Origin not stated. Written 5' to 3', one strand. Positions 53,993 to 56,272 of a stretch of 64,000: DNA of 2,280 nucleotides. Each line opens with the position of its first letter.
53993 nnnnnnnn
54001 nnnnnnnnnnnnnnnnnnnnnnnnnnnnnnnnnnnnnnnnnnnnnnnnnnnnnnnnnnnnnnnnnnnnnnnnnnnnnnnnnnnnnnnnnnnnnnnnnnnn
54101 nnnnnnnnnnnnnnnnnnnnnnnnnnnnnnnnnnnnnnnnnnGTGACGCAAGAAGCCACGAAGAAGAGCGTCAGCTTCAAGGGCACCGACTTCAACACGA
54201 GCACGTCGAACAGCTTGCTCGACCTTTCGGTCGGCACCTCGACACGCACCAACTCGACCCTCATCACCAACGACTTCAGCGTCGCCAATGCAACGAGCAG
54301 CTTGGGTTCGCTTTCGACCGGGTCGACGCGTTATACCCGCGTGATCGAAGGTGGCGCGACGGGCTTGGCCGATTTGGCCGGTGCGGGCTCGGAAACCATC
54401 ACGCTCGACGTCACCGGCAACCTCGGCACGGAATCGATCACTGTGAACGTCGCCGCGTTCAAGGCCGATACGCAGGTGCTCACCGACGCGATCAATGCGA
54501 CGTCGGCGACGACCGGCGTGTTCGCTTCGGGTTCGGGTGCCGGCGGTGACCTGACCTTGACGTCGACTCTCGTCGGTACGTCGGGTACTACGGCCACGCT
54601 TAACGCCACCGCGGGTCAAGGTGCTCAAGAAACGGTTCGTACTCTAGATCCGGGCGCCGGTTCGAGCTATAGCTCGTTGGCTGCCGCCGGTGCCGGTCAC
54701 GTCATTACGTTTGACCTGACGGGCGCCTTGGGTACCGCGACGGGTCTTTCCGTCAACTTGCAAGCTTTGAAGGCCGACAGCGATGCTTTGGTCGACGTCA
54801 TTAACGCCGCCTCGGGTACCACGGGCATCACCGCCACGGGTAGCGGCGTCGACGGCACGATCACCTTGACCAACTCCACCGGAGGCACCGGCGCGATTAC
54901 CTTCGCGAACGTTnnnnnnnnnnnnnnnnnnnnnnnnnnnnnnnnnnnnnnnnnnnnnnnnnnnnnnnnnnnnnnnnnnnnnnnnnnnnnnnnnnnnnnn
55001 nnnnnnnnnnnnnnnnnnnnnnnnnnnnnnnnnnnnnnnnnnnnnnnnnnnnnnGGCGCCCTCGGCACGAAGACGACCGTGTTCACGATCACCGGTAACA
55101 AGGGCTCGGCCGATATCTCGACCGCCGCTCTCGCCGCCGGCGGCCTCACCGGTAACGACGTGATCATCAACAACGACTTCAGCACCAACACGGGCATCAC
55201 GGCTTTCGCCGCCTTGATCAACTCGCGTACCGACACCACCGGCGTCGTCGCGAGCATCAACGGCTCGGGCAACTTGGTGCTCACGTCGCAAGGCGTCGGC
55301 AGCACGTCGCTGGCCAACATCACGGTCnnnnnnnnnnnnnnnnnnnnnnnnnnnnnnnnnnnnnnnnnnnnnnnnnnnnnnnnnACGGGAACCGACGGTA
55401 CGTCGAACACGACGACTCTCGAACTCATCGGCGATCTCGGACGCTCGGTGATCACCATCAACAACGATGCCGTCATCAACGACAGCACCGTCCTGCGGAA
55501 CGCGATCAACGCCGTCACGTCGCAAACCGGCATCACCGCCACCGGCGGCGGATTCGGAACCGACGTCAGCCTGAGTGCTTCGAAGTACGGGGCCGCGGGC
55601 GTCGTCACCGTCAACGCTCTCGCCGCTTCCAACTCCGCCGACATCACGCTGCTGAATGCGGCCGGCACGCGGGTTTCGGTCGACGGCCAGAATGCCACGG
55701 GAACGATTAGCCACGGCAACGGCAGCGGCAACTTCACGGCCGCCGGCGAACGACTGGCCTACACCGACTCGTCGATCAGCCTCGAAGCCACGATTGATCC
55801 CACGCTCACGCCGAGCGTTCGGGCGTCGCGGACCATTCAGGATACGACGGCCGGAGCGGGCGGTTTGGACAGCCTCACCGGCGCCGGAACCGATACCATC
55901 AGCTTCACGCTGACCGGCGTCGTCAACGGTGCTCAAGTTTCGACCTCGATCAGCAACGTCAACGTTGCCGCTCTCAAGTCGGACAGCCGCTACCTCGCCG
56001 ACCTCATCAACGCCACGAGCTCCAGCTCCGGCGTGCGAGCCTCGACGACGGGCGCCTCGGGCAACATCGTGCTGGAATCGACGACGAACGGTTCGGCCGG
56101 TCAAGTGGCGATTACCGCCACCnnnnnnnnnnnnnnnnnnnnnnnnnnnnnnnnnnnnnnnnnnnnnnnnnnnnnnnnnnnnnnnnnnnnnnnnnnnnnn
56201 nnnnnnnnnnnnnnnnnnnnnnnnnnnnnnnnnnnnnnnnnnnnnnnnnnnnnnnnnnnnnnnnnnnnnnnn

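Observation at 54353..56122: Giant flagellin whose variable region is five divergent ~75-95-aa repeats; no Cys/Trp, extremely Thr/Ser-rich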

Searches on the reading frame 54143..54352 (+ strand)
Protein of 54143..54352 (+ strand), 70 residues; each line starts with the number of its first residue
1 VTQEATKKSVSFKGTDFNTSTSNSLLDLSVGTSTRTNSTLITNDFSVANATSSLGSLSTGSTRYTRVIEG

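Call 20: search_protein_families(library=pfam, proteins=[window:54143-54352:+], max_evalue=10)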
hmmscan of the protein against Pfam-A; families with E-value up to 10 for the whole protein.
window:54143-54352:+ (70 aa): 1 family
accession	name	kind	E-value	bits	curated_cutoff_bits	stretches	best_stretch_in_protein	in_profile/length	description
PF23263.1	C8-3_MUC4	-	0.13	12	25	1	39-53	25-39/50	Mucin-4-like C8-3 domain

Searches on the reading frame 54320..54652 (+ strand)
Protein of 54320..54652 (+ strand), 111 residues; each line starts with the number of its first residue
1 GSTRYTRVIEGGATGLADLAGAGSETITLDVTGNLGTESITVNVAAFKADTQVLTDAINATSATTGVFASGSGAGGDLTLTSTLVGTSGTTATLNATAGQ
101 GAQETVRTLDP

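Call 44: predict_structure(alignment_id=A3)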
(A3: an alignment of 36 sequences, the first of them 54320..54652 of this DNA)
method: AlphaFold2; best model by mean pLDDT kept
length: 111 residues; sequences in the alignment: 36
mean_pLDDT: 81.9   pTM: 0.78
mean pLDDT of the five models: 81.9, 78.4, 77.2, 76.0, 74.5
residues with pLDDT >= 90: 38; 70-90: 50; 50-70: 22; < 50: 1
segments of 3 or more residues with pLDDT < 50: none
pLDDT, mean of each block of 10 residues (from residue 1): 79 83 85 90 89 94 93 91 72 69 59 45
secondary structure, 60 per line:
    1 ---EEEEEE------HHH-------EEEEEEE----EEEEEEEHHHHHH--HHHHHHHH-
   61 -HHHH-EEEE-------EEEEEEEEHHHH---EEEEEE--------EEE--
elements in order: E4-9 E26-32 E37-43 H44-49 H52-59 H62-65 E67-70 E78-85 H86-89 E93-98 E107-109

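Call 47: fold_search(model_id=the predicted structure, library=pdb)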
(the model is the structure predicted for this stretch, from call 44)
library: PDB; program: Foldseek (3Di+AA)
matches with E <= 10: 1057; with E <= 0.001: 0
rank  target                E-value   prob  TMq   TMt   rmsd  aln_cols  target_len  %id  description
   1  5h5v_C                4.6e-03  1.00  0.50  0.19   7.5       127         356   20  Crystal structure of the flagellar cap protein FliD D1-D2-D3 domains from Escherichia coli (released 2017-02-22)
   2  9atl_A                6.4e-03  1.00  0.54  0.20   4.4       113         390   22  Cryo-EM of Stenotrophomonas maltophilia flagellum (released 2024-11-13)
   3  5h5v_E                6.8e-03  1.00  0.50  0.22   7.5       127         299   20  Crystal structure of the flagellar cap protein FliD D1-D2-D3 domains from Escherichia coli (released 2017-02-22)
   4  5h5w_B                8.4e-03  1.00  0.52  0.32   7.4       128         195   20  Crystal structure of the flagellar cap protein FliD D2-D3 domains from Escherichia coli (released 2017-02-22)
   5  5h5v_A                9.4e-03  0.99  0.50  0.19   7.5       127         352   20  Crystal structure of the flagellar cap protein FliD D1-D2-D3 domains from Escherichia coli (released 2017-02-22)
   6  9m67_A                1.2e-02  0.99  0.50  0.17   6.1       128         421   16  the flagellar filament cap FliD in complex with FliC (released 2025-12-03)
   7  5h5v_D                1.5e-02  0.99  0.50  0.19   7.4       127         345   20  Crystal structure of the flagellar cap protein FliD D1-D2-D3 domains from Escherichia coli (released 2017-02-22)
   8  5h5v_F                1.5e-02  0.92  0.43  0.17  12.1       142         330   20  Crystal structure of the flagellar cap protein FliD D1-D2-D3 domains from Escherichia coli (released 2017-02-22)
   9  9gnz_U                2.0e-02  1.00  0.53  0.16   5.3       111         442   17  Salmonella cap-filament complex (released 2025-04-09)
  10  5h5t_B                2.4e-02  0.99  0.54  0.33   7.6       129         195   15  Crystal structure of the flagellar cap protein FliD D2-D3 domains from Salmonella Typhimurium (released 2017-02-22)
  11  9m6h_A                2.5e-02  0.99  0.53  0.17   5.1       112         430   19  structure of FliD-FliC at a 10:10 stoichiometry (released 2025-07-16)
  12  5h5v_B                2.5e-02  0.99  0.52  0.20   6.9       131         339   18  Crystal structure of the flagellar cap protein FliD D1-D2-D3 domains from Escherichia coli (released 2017-02-22)
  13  4nx9                  2.8e-02  0.98  0.52  0.24   8.1       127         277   21  Crystal structure of Pseudomonas aeruginosa flagellin FliC (released 2014-01-29)
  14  5xlj                  3.0e-02  0.98  0.51  0.33   7.3       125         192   18  Crystal structure of the flagellar cap protein flid D2-D3 domains from serratia marcescens in Space group P432 (released 2017-06-14)
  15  5h5w_A                3.4e-02  0.99  0.54  0.33   5.1       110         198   23  Crystal structure of the flagellar cap protein FliD D2-D3 domains from Escherichia coli (released 2017-02-22)
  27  8erm_A                9.1e-02  0.80  0.43  0.27   9.3       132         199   22  Crystal structure of FliC D2/D3 domains from Pseudomonas aeruginosa PAO1 (released 2023-05-17)
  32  2zbi_A                1.3e-01  0.72  0.42  0.20   9.2       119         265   24  Crystal structure of a bacterial cell-surface flagellin (released 2008-02-05)
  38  3k8v_A                2.7e-01  0.77  0.45  0.19   6.2       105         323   23  Crysatl structure of a bacterial cell-surface flagellin N20C20 (released 2010-10-06)
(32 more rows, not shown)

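Call 63: search_protein_representatives(alignment_id=A3)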
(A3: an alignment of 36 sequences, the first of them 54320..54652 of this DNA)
Query: 36 sequences, 102 profile positions. Proteins with E-value up to 0.001 (for the whole library): 179; up to 1e-10: 60; up to 1e-30: 8. The best 150 are listed.
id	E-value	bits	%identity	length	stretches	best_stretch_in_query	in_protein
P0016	1.8e-75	265.8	-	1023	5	2-101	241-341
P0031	8.5e-75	263.6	-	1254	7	1-102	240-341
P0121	3.9e-68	242.2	-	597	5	8-102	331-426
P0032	3.3e-52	191.0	-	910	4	1-102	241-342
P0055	9.4e-40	151.1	-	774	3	1-100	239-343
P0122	8.4e-37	141.6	-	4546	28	7-44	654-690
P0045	1.2e-35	137.8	-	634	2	1-100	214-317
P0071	6.4e-35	135.5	-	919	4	3-100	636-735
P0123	3.9e-30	120.2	-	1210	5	25-100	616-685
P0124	1.6e-28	115.0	-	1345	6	8-98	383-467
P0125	2.4e-27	111.2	-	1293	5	15-98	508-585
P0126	2.0e-26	108.3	-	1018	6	5-100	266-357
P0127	3.1e-26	107.7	-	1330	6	14-96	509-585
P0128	4.6e-24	100.7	-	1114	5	9-101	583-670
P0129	1.4e-23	99.1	-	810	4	14-100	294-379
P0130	6.1e-21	90.6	-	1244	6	13-101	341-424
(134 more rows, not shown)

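Call 65: search_protein_families(library=pfam, proteins=[P0121, P0123, P0124, P0125, P0126, P0127, P0128, P0130], max_evalue=0.001)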
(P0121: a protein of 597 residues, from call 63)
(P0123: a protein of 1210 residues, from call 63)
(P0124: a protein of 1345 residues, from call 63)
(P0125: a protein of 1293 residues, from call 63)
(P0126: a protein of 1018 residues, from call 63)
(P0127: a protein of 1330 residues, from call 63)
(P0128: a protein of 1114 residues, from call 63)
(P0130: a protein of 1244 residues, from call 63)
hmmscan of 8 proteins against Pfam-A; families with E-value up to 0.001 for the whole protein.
P0121 (597 aa): 1 family
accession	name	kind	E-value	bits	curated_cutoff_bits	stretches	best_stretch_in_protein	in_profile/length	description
PF07196.18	Flagellin_IN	-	1e-05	26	22.7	0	362-407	12-53/55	Flagellin hook IN motif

P0123 (1210 aa): 1 family
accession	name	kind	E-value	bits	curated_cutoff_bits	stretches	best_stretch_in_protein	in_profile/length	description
PF07196.18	Flagellin_IN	-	2e-40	137.2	22.7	5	428-477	1-53/55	Flagellin hook IN motif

P0124 (1345 aa): 1 family
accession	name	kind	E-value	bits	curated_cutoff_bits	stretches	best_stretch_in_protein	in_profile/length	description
PF07196.18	Flagellin_IN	-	1.6e-30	105.5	22.7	6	284-332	2-53/55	Flagellin hook IN motif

P0125 (1293 aa): 1 family
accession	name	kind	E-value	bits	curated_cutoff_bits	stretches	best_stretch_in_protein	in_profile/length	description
PF07196.18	Flagellin_IN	-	6.1e-33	113.2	22.7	5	705-751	2-51/55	Flagellin hook IN motif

P0126 (1018 aa): 2 families
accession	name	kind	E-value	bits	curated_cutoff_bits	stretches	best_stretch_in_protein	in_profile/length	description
PF07196.18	Flagellin_IN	-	2e-29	101.9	22.7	4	640-691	1-55/55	Flagellin hook IN motif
PF00669.25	Flagellin_N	-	6.2e-06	26.8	26.6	1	13-141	8-137/139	Bacterial flagellin N-terminal helical region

P0127 (1330 aa): 1 family
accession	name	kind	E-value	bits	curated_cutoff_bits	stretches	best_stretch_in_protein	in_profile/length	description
PF07196.18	Flagellin_IN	-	8e-32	109.6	22.7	4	523-572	1-53/55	Flagellin hook IN motif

P0128 (1114 aa): 1 family
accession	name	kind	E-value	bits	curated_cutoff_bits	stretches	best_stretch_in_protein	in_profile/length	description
PF07196.18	Flagellin_IN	-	3.9e-26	91.4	22.7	5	603-653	1-54/55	Flagellin hook IN motif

P0130 (1244 aa): 1 family
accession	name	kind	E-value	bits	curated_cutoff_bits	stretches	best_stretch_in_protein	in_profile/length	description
PF07196.18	Flagellin_IN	-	6e-27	94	22.7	5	357-407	1-54/55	Flagellin hook IN motif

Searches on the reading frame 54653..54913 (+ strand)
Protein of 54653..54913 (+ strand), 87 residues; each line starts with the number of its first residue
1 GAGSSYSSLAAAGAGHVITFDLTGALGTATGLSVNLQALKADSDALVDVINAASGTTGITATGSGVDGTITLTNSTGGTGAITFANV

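Call 20: search_protein_families(library=pfam, proteins=[window:54653-54913:+], max_evalue=10)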
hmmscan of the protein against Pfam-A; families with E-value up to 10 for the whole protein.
window:54653-54913:+ (87 aa): 3 families
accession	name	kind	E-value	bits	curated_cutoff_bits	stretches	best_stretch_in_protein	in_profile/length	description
PF07196.18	Flagellin_IN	-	0.001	19.7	22.7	1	19-76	1-55/55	Flagellin hook IN motif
PF06835.18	LptC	-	0.057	13.5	21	1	29-76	123-170/175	Lipopolysaccharide-assembly, LptC-related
PF24752.1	DUF7697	-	0.082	13.3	27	1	14-38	3-27/52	Family of unknown function (DUF7697)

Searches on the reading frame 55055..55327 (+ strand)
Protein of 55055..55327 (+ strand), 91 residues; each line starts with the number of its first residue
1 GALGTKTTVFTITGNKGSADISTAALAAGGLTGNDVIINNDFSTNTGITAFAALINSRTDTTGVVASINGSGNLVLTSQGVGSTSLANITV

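Call 20: search_protein_families(library=pfam, proteins=[window:55055-55327:+], max_evalue=10)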
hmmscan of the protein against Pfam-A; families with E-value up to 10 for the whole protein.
window:55055-55327:+ (91 aa): 1 family
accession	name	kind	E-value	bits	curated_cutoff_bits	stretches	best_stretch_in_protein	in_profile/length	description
PF07196.18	Flagellin_IN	-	7.6e-07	29.7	22.7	1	31-78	8-53/55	Flagellin hook IN motif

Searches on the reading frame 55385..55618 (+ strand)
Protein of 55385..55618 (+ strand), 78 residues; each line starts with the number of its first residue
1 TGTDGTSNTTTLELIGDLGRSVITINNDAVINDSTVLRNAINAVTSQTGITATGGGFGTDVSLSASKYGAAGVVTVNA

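Call 20: search_protein_families(library=pfam, proteins=[window:55385-55618:+], max_evalue=10)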
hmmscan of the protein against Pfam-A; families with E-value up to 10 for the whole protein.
window:55385-55618:+ (78 aa): 2 families
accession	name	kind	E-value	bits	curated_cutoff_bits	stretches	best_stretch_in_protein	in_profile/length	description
PF07196.18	Flagellin_IN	-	0.028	15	22.7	1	17-53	12-42/55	Flagellin hook IN motif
PF23530.1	YHR052C-B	-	0.064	13.8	27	1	31-54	10-33/57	YHR052C-B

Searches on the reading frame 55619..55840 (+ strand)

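Call 20: search_protein_families(library=pfam, proteins=[window:55619-55840:+], max_evalue=10)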
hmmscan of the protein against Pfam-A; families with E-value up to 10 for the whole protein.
window:55619-55840:+ (74 aa): 1 family
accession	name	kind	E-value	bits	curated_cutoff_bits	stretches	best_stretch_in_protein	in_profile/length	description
PF00126.33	HTH_1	-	0.1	13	26.6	1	36-54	13-31/60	Bacterial regulatory helix-turn-helix protein, lysR family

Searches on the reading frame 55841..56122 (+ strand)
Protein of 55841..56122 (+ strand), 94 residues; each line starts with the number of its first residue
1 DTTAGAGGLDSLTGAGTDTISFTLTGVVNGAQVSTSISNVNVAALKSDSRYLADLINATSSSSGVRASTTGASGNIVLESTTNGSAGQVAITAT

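Call 20: search_protein_families(library=pfam, proteins=[window:55841-56122:+], max_evalue=10)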
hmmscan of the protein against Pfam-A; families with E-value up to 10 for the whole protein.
window:55841-56122:+ (94 aa): 1 family
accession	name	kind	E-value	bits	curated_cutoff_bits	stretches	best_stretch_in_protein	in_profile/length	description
PF07196.18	Flagellin_IN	-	0.00046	20.7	22.7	1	22-82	2-55/55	Flagellin hook IN motif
